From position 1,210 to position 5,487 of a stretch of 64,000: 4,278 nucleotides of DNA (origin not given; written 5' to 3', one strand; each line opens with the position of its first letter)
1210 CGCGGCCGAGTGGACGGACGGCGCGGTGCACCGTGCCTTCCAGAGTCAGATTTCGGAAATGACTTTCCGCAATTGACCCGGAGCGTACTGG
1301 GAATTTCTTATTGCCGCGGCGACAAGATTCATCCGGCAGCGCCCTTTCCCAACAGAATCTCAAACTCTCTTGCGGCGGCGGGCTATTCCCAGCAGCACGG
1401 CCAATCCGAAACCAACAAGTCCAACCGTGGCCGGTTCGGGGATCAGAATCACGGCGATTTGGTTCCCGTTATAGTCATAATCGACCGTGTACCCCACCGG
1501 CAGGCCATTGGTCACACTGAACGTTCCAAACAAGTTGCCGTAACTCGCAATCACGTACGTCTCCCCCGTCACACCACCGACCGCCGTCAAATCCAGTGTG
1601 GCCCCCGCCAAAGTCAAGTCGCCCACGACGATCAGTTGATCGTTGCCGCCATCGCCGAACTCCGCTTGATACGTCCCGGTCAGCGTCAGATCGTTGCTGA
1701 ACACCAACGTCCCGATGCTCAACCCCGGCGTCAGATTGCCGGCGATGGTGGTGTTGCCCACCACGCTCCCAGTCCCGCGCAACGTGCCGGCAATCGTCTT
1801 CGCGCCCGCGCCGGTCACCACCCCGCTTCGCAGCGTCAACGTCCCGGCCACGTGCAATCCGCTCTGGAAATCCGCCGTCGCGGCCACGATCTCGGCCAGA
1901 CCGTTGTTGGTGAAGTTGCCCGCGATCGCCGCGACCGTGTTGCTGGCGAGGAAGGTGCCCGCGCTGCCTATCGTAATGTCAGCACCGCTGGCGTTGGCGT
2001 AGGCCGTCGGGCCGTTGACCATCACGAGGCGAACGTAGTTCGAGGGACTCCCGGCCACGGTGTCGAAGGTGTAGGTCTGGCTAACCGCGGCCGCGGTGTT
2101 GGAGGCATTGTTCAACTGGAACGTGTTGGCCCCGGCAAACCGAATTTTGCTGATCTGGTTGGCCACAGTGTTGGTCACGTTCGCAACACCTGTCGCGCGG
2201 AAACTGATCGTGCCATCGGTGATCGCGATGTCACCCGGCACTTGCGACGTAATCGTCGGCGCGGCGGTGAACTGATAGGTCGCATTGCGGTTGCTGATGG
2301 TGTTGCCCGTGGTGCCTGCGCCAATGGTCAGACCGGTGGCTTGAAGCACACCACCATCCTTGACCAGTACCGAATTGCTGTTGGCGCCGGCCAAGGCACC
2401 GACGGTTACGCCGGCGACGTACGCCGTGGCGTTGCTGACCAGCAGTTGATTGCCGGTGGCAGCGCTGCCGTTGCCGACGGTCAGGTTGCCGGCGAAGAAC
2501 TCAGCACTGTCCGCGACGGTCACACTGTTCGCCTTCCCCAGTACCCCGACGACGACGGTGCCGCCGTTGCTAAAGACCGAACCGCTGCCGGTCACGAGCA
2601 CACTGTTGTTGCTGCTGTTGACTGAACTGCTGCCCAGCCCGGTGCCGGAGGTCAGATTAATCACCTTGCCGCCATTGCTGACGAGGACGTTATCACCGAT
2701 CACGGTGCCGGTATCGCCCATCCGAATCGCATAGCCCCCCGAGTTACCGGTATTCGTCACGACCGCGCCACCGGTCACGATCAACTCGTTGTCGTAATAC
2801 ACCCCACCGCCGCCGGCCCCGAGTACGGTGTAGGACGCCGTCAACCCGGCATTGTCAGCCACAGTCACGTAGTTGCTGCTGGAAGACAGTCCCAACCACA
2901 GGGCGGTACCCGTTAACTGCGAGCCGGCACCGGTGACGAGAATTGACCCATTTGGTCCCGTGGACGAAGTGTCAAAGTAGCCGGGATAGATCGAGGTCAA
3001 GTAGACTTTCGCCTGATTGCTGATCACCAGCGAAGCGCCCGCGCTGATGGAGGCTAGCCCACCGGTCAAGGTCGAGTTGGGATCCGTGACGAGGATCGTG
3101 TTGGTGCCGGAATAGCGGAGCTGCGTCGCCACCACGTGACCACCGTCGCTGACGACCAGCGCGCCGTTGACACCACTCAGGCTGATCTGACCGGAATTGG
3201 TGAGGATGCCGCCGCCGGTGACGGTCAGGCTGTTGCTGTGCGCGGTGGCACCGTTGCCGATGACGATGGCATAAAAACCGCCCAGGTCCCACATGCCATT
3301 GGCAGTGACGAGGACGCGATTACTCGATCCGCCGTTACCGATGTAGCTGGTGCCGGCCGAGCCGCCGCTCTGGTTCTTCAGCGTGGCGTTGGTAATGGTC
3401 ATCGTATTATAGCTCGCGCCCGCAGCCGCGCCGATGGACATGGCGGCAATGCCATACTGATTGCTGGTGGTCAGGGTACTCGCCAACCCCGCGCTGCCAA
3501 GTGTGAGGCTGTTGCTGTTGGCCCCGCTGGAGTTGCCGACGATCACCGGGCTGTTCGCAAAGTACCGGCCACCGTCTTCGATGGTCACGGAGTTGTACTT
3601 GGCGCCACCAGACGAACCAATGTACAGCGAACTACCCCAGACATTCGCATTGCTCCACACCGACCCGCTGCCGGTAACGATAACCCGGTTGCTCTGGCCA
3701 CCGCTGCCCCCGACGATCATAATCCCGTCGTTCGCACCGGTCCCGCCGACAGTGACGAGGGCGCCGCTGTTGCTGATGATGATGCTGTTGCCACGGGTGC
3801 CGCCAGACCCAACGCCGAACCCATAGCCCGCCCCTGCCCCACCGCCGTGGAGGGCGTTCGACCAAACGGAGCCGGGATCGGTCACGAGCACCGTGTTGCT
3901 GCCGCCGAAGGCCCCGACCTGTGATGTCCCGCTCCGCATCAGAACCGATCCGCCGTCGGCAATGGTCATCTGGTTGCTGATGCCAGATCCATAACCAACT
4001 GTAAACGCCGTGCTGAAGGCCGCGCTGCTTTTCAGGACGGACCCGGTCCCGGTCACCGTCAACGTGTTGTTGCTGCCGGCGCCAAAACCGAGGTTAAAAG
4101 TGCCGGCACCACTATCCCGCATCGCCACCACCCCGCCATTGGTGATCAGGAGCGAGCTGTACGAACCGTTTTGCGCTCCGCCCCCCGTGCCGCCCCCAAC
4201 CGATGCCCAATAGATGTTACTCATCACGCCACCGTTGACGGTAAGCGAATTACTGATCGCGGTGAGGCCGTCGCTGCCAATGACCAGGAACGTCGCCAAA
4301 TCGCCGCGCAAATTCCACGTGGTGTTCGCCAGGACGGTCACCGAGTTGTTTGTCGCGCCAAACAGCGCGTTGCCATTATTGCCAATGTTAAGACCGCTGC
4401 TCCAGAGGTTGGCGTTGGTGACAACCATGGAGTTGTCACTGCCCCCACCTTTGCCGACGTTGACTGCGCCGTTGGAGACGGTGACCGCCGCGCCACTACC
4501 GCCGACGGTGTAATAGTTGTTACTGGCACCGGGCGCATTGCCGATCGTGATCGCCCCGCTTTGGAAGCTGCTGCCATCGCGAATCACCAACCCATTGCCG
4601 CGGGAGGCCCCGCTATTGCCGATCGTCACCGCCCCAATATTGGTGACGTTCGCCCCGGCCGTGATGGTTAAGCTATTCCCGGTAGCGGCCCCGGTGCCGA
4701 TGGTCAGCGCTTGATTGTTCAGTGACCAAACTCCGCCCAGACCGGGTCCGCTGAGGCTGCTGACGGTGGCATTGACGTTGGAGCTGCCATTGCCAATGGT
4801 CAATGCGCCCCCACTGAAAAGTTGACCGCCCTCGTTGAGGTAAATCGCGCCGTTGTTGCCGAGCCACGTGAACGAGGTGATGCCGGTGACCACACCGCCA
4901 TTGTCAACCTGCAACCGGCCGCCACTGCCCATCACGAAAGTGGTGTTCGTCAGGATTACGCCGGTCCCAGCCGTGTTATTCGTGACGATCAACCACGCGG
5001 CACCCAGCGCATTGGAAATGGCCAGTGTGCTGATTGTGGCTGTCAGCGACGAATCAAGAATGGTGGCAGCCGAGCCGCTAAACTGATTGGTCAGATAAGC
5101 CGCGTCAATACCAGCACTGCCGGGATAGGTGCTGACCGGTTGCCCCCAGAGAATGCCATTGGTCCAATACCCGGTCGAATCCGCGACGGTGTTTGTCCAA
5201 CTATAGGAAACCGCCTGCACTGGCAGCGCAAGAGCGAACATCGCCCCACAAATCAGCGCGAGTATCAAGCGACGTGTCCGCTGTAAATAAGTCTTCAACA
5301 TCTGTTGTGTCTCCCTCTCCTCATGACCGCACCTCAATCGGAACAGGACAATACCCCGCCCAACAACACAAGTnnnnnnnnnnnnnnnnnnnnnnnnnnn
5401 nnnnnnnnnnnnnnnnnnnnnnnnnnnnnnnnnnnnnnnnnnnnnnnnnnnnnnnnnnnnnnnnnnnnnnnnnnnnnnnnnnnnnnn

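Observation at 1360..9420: Tandem giant PEP-CTERM paralogs sharing a 519-bp perfectly identical 3' segment (recent gene conversion of the sorting/anchor domain)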

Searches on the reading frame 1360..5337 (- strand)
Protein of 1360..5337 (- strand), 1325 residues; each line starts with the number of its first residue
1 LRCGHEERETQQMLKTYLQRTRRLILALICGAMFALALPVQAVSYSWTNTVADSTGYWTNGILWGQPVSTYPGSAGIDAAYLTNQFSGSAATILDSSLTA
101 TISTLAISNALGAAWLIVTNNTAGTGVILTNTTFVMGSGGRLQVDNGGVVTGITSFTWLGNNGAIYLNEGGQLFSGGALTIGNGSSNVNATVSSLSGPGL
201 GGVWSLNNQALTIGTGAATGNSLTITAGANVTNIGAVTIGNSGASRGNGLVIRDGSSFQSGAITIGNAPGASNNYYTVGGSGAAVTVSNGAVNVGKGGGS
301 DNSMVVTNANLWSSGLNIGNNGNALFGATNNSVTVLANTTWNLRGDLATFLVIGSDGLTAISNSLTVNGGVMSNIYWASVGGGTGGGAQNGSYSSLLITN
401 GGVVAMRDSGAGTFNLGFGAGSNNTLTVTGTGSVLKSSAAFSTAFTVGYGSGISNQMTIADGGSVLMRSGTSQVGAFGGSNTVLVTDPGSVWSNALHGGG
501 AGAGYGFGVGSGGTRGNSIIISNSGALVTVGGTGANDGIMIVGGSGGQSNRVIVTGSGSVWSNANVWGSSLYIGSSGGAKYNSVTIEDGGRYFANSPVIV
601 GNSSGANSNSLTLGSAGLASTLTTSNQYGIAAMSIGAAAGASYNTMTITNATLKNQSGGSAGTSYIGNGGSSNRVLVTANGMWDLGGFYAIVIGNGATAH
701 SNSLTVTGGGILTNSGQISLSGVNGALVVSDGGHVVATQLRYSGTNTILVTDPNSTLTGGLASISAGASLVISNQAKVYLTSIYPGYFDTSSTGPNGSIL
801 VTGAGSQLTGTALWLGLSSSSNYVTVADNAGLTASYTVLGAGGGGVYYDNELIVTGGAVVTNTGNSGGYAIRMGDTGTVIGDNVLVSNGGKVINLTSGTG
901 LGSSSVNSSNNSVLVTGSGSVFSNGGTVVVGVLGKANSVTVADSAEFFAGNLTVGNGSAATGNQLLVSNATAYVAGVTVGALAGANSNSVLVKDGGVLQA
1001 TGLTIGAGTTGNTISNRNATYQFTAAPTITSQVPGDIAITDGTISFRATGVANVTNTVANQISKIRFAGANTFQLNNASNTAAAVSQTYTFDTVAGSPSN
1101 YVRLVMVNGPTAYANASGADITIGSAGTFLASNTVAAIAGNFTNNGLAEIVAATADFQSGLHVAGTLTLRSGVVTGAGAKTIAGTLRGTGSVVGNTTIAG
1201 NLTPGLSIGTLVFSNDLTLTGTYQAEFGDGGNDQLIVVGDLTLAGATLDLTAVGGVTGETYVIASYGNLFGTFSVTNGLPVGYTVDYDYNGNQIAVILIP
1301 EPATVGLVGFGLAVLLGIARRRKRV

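Call 8: search_protein_families(library=pfam, proteins=[window:1360-5337:-], max_evalue=0.01)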
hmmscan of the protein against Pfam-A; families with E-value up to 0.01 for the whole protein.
window:1360-5337:- (1325 aa): 1 family
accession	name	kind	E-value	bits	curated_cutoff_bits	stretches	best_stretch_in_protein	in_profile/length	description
PF07589.16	PEP-CTERM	-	0.00057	20.3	20.7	1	1299-1323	2-24/24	PEP-CTERM motif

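Call 9: search_protein_families(library=ncbifam, proteins=[window:1360-5337:-], max_evalue=0.01)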
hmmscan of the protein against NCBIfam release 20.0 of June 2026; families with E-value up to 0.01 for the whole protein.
window:1360-5337:- (1325 aa): 2 families
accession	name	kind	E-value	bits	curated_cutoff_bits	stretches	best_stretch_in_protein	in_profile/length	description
TIGR02595.1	PEP_CTERM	domain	6.2e-05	23.6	16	1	1299-1324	1-24/24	PEP-CTERM sorting domain-containing protein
TIGR04393.1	rpt_T5SS_PEPC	repeat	0.00016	21.6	23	1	415-465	3-47/49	T5SS/PEP-CTERM-associated repeat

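Call 15: find_encoding_contigs(protein=window:1360-5301:-, flank=10000, max_places=10)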
Protein window:1360-5301:- (1313 aa): no gene with exactly this product is on record in the collection.

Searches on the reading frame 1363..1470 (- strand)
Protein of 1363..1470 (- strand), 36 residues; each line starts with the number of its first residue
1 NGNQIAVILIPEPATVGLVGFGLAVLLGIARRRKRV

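Call 57: search_protein_families(library=ncbifam, proteins=[window:1363-1470:-], max_evalue=10)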
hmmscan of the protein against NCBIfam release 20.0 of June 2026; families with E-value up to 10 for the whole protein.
seq(36 aa): 15 families
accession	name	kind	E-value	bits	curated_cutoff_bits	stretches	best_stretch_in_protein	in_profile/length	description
TIGR02595.1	PEP_CTERM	domain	3.4e-06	27.5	16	1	10-35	1-24/24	PEP-CTERM sorting domain-containing protein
NF033554.9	floc_PepA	equivalog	6.4e-06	26.2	80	1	10-34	237-261/261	flocculation-associated PEP-CTERM protein PepA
NF041538.1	PEP_EDSA_1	subfamily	9.7e-06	25.5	100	1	9-33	282-306/307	EDSAP-1 family PEP-CTERM protein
NF038126.1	PEP_CTERM_FxDxF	subfamily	1e-05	25.9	50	1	3-33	135-165/165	FxDxF family PEP-CTERM protein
NF038125.1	PEP_CTERM_THxN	subfamily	3.1e-05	23.7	85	1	8-34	222-246/246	THxN family PEP-CTERM protein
NF038129.1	PEP_NF038129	equivalog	0.00012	22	65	1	7-33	168-194/194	NF038129 family PEP-CTERM protein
NF038124.1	PEP_CTERM_TLD_A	exception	0.00047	19.8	100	1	7-35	208-235/235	PEP_CTERM-anchored TLD domain-containing protein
NF038118.1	PEP_CTERM_CCXG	equivalog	0.0011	18.7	90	1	5-33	171-199/199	CCXG family PEP-CTERM protein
NF038119.1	PEP_CTERM_MHFG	equivalog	0.0014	19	100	1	6-34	232-260/260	MHFG family PEP-CTERM protein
NF038120.1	PEP_CTERM_QFxxD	subfamily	0.0014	18.6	80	1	5-35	188-215/215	NF038120 family PEP-CTERM protein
TIGR03901.2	MYXO-CTERM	domain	0.0027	18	20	1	13-35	12-34/34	MYXO-CTERM sorting domain-containing protein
NF041927.1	Xrt_dep_XDP1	equivalog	0.0096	15.9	125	1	10-33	219-242/242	exosortase-dependent surface protein XDP1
NF033947.0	PEP-cistern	hypoth_equivalog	0.011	15.5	60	1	9-32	172-195/195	cistern family PEP-CTERM protein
TIGR03778.1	VPDSG_CTERM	subfamily_domain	0.036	14.2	22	1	14-32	6-24/24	VPDSG-CTERM sorting domain-containing protein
NF038121.1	PEP_CTERM_LEVG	equivalog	0.23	10.7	100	1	5-35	225-257/258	LEVG family PEP-CTERM protein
